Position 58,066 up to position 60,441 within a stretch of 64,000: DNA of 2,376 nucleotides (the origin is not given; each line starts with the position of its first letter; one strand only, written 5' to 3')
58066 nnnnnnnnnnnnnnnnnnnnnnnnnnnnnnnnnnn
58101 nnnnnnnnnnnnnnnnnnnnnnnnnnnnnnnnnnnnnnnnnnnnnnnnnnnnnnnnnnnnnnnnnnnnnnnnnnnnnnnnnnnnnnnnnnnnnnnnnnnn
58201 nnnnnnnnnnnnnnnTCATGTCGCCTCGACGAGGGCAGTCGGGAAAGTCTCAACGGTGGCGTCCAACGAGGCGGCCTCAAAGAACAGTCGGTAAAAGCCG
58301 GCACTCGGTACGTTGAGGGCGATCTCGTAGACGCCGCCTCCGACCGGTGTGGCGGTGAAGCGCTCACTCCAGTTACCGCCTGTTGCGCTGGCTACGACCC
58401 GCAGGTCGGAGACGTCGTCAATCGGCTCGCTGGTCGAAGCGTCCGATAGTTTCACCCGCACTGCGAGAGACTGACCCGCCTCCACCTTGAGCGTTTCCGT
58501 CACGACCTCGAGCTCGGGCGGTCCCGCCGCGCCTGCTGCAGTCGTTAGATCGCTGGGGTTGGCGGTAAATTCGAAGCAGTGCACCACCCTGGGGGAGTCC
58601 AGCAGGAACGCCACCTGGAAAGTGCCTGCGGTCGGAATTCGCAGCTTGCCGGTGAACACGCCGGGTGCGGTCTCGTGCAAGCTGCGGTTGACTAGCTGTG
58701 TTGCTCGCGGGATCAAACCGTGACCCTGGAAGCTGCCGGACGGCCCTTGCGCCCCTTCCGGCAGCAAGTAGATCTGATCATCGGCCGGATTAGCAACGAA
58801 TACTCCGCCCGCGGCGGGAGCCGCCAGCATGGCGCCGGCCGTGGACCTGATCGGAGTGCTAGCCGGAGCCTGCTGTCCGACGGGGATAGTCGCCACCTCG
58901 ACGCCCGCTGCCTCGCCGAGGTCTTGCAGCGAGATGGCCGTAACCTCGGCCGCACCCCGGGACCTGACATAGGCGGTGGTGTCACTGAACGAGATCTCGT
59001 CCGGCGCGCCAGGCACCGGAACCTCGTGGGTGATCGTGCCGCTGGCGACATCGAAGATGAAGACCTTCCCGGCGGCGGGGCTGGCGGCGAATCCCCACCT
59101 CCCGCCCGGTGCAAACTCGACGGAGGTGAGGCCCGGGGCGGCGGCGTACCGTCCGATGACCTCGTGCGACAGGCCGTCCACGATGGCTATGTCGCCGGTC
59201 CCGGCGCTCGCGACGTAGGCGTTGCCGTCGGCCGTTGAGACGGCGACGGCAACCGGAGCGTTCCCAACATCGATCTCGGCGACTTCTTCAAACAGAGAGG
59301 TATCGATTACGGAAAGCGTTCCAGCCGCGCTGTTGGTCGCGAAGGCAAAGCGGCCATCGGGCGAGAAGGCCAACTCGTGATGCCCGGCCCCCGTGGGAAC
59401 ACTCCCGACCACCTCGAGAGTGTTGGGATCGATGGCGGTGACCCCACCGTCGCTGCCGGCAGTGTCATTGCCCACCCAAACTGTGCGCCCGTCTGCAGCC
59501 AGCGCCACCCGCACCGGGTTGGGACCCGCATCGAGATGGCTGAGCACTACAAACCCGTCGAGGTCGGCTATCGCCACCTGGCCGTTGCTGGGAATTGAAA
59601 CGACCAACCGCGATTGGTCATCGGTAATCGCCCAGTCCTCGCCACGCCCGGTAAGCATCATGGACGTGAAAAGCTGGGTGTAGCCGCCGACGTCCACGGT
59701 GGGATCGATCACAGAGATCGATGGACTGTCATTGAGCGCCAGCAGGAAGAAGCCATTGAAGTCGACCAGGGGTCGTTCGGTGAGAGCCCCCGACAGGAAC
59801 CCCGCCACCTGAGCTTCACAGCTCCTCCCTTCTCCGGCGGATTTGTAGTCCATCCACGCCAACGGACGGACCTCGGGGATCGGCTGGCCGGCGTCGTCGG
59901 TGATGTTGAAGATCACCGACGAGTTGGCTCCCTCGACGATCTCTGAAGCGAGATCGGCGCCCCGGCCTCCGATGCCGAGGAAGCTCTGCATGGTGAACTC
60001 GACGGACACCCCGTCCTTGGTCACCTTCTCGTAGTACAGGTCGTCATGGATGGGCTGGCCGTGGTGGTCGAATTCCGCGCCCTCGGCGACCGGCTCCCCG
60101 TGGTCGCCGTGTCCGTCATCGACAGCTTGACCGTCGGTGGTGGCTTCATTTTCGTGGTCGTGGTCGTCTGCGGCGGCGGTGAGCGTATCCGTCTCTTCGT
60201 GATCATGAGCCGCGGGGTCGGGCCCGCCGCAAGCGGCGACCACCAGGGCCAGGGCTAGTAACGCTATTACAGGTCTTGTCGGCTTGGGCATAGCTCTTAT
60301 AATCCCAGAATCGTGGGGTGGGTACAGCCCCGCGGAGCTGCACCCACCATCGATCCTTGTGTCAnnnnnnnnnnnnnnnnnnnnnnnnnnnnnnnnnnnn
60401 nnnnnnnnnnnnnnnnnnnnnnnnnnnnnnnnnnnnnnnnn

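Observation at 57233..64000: Co-directional envelope gene cluster built around a giant multicopper-oxidase-like protein with no type-1 cysteine, plus a His-rich beta-propeller lipoprotein and a thioredoxin-fold lipoprotein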

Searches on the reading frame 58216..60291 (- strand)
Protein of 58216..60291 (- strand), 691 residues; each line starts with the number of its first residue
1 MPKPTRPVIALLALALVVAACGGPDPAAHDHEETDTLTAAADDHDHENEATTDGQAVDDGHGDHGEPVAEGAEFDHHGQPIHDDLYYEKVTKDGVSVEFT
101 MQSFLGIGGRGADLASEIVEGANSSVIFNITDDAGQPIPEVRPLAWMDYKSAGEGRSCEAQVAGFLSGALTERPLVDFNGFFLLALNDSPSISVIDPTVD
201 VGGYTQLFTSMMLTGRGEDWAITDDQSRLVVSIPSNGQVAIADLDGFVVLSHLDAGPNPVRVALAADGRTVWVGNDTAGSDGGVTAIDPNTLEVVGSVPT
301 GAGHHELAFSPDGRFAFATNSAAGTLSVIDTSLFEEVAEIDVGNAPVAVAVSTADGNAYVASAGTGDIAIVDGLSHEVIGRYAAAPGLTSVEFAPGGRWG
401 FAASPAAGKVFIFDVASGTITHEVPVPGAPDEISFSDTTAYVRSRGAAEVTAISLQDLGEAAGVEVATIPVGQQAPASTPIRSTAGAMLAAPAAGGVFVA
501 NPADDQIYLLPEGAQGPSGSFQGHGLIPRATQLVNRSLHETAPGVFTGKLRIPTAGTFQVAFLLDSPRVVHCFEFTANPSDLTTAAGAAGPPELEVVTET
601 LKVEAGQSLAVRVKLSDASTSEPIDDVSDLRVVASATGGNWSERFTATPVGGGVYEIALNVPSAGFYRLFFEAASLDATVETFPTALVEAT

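Call 4: search_protein_families(library=pfam, proteins=[window:58219-60291:-], max_evalue=0.1)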
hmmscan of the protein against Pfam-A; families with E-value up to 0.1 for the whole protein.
window:58219-60291:- (691 aa): 9 families
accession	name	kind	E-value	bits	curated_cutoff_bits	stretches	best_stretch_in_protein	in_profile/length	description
PF02239.22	Cytochrom_D1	-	8.3e-12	44.8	25.5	2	230-343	8-118/368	Cytochrome D1 heme domain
PF25174.1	Beta-prop_THOC3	-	6.8e-09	35.6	305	1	224-436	56-263/272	THOC3 beta-propeller domain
PF21783.3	YNCE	-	1.8e-08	34.6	27.1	1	265-349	250-331/339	YNCE-like beta-propeller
PF23414.1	Beta-prop_EML_2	-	1.9e-05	24.6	90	1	277-360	15-97/266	Echinoderm microtubule-associated protein second beta-propeller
PF13115.11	YtkA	-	3.7e-05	24.7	25.9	1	597-668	12-81/85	YtkA-like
PF10282.15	Lactonase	-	0.011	15.5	21.7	1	252-332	32-116/344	Lactonase, 7-bladed beta-propeller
PF16819.11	DUF5074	-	0.014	14.9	27.2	0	279-344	160-225/353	Domain of unknown function (DUF5074)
PF08450.18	SGL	-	0.016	15.2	26.3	1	218-393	52-232/246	SMP-30/Gluconolactonase/LRE-like region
PF07433.17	DUF1513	-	0.02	14.4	27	0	390-454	221-283/304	Protein of unknown function (DUF1513)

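Call 5: search_protein_families(library=ncbifam, proteins=[window:58219-60291:-], max_evalue=1)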
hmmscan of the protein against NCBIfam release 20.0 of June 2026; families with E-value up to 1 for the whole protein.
window:58219-60291:- (691 aa): 11 families
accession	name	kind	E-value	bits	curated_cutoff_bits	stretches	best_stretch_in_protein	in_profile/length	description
TIGR03866.1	PQQ_ABC_repeats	subfamily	8.5e-26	90.7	287.3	2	208-380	34-203/310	PQQ-dependent catabolism-associated beta-propeller protein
NF052340.1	hydrazine_beta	equivalog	6.4e-15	55.1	560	1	246-425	21-205/372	hydrazine synthase subunit beta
NF052460.1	L-NosZ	equivalog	3.1e-13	49.1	700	2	309-443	139-273/480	clade III lactonase-type nitrous-oxide reductase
NF052342.1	hydrazine_BC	exception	4.7e-12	44.9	1250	1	256-380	38-161/690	hydrazine synthase subunit beta-gamma fusion subunit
TIGR02276.1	beta_rpt_yvtn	repeat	3.3e-10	39.8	27.85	2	311-352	1-42/42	beta-propeller repeat protein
NF048007.1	MmpL3Stblzr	equivalog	4.6e-10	39.2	600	2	308-403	55-150/366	MmpL3/TtfA transport complex stabilizer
NF052280.1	7_blade_YncE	equivalog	5.1e-08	32.1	400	1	324-470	150-301/338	7-bladed beta-propeller protein YncE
NF038117.1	choice_anch_I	subfamily_domain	0.0011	17.9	300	1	235-374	73-205/458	choice-of-anchor I family protein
NF047847.2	SS_mature_LptM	equivalog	0.0078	16.3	27.7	1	1-22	1-21/31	LPS translocon maturation chaperone LptM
NF045774.1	cytochro_C551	exception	0.11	12.5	118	1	9-43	7-41/110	cytochrome c551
NF053527.1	lipo_Cory_WKLS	subfamily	0.12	12.3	105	1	9-43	4-39/166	WKL family lipoprotein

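Call 8: find_encoding_contigs(protein=window:58216-60291:-, flank=10000, max_places=6)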
Protein window:58216-60291:- (691 aa): no gene with exactly this product is on record in the collection.

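Call 38: find_homologous_proteins(query=window:58219-60291:-, max_evalue=1e-10)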
Query window:58219-60291:- (691 aa): 159 proteins with E <= 1e-10 among 8000 candidates; the best 120 are listed.
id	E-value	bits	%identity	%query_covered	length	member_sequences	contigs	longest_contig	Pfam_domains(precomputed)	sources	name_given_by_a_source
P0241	0.0e+0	1515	100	100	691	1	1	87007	PF25174.2,PF21783.3,PF02239.23,PF23414.2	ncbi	-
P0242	0.0e+0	1180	79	97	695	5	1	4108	PF22494.4,PF25174.2,PF21783.3,PF02239.23,PF23414.2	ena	-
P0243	2.2e-296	1003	68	96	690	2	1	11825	PF25174.2,PF21783.3,PF02239.23,PF23414.2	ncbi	-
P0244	5.7e-266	902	62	92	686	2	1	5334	PF25174.2,PF02239.23,PF23414.2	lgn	-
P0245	8.2e-242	822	58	100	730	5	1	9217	PF02239.23,PF23414.2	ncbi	-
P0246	2.4e-195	669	48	96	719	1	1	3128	PF25174.2,PF21783.3,PF02239.23,PF13115.12,PF23414.2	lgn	-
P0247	2.9e-195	669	46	100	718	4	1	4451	PF25174.2,PF21783.3,PF02239.23,PF23414.2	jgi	-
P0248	2.5e-191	656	48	90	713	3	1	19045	PF25174.2,PF21783.3,PF02239.23,PF13115.12,PF23414.2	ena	-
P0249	2.2e-190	652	49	90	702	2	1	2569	PF25174.2,PF21783.3,PF02239.23,PF13115.12,PF23414.2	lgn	-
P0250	1.9e-189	649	46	96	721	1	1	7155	PF25168.2,PF25174.2,PF24814.2,PF23381.2,PF25171.2,PF21783.3,PF02239.23,PF23414.2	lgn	-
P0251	3.3e-188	645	48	89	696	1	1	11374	PF25174.2,PF21783.3,PF02239.23,PF23414.2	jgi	-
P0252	2.1e-187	643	48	90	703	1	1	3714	PF25174.2,PF02239.23,PF13115.12,PF23414.2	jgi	jgi:YVTN family beta-propeller protein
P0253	2.9e-186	639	47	90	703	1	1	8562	PF25174.2,PF02239.23,PF13115.12,PF23414.2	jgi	jgi:YVTN family beta-propeller protein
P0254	1.0e-185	637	47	90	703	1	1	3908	PF25174.2,PF02239.23,PF13115.12,PF23414.2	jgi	jgi:YVTN family beta-propeller protein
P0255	5.5e-185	635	47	93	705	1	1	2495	PF25174.2,PF21783.3,PF02239.23,PF23414.2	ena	-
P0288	6.9e-133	462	39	87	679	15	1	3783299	PF25174.2,PF21783.3,PF02239.23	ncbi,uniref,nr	ncbi:YncE family protein [Geobacter sulfurreducens]|uniref:YncE family protein n=1 Tax=Geobacter sul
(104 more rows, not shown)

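Call 39: find_encoding_contigs(protein=P0241, flank=10000, max_places=3)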
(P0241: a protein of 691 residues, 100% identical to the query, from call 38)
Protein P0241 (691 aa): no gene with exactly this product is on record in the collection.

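Call 41: list_cluster_members(proteins=[P0241, P0121, P0243, P0001])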
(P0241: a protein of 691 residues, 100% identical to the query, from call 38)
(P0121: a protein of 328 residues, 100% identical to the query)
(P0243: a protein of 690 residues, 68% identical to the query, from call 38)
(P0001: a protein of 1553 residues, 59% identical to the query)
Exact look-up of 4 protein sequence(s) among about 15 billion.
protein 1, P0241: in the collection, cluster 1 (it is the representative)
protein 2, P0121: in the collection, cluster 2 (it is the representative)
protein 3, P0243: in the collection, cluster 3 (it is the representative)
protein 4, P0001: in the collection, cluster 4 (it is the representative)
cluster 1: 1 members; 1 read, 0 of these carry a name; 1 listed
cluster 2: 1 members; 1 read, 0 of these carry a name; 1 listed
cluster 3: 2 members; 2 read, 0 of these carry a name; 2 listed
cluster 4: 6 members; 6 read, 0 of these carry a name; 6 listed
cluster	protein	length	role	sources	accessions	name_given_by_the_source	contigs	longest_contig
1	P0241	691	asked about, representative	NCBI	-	-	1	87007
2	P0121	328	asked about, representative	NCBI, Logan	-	-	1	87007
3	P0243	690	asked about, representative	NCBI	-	-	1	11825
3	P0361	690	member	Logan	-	-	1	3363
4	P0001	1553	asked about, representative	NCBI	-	-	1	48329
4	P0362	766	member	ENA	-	-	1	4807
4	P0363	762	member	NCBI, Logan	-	-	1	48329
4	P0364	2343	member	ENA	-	-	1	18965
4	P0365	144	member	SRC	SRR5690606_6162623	-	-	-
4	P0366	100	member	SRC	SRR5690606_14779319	-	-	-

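Call 67: predict_structure(alignment_id=A4)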
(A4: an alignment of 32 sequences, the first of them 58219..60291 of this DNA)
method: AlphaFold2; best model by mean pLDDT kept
length: 691 residues; sequences in the alignment: 32
mean_pLDDT: 84.1   pTM: 0.73
mean pLDDT of the five models: 84.1, 82.5, 81.7, 81.1, 80.9
residues with pLDDT >= 90: 398; 70-90: 172; 50-70: 54; < 50: 67
segments of 3 or more residues with pLDDT < 50: 22-70, 107-113, 201-203, 584-588
pLDDT, mean of each block of 10 residues (from residue 1): 62 78 40 31 37 35 41 56 71 95 58 63 90 94 93 81 78 82 93 81 66 93 94 97 89 96 93 95 95 96 96 97 97 97 95 97 96 97 96 97 97 96 95 95 91 91 89 71 88 90 91 87 86 92 93 89 94 90 51 89 94 92 91 77 90 95 89 81 86 88
secondary structure, 60 per line:
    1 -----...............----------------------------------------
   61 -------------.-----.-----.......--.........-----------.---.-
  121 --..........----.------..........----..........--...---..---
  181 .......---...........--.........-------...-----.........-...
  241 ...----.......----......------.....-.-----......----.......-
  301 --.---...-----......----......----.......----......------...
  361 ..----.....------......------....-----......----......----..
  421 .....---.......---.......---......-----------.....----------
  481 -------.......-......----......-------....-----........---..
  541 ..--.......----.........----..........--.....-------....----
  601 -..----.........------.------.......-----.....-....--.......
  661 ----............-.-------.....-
elements in order (helices of 4 or more, strands of 3 or more residues): H6-20 E86-92 E95-103 E123-132 E144-149 H150-153 H158-167 E181-187 E191-201 E204-212 E220-222 E228-233 E238-243 E248-254 E259-264 E271-275 E283-288 E293-299 E307-309 E315-320 E325-330 E335-341 E346-351 E358-362 E367-371 E378-383 E390-393 E399-404 E409-414 E419-425 E429-435 E439-445 E449-454 E466-470 E488-491 E496-501 E506-511 E519-522 E528-535 E539-542 E545-551 E556-564 E569-578 H581-585 E593-596 E608-616 E630-636 E642-646 E648-651 E654-660 E665-673 E686-690

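Call 69: find_encoding_contigs(protein=P0288, flank=10000, max_places=1)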
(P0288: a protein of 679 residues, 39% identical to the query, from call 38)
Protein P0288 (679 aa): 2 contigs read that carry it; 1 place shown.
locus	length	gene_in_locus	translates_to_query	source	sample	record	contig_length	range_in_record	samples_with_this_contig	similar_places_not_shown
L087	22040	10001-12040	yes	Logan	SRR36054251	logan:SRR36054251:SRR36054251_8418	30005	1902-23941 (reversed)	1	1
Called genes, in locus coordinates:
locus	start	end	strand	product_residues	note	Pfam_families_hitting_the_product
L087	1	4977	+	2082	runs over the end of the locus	PF00415:RCC1, PF25390:WD40_RLD, PF13540:RCC1_2, PF00415:RCC1, PF25390:WD40_RLD, PF00415:RCC1, PF25390:WD40_RLD, PF25390:WD40_RLD, +21 more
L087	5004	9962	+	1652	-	-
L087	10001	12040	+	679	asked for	PF21783:YNCE, PF25174:Beta-prop_THOC3 (faint), PF02239:Cytochrom_D1 (weak)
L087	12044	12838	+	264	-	-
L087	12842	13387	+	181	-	-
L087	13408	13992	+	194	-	PF02630:SCO1-SenC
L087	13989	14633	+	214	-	PF02630:SCO1-SenC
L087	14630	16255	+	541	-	PF00034:Cytochrom_C (faint), PF13458:Peripla_BP_6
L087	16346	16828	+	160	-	PF05573:NosL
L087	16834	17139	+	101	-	-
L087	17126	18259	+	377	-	PF02687:FtsX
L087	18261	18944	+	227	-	PF00005:ABC_tran, PF13304:AAA_21 (faint)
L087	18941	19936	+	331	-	-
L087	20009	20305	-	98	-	PF01985:CRS1_YhbY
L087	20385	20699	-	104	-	PF01627:Hpt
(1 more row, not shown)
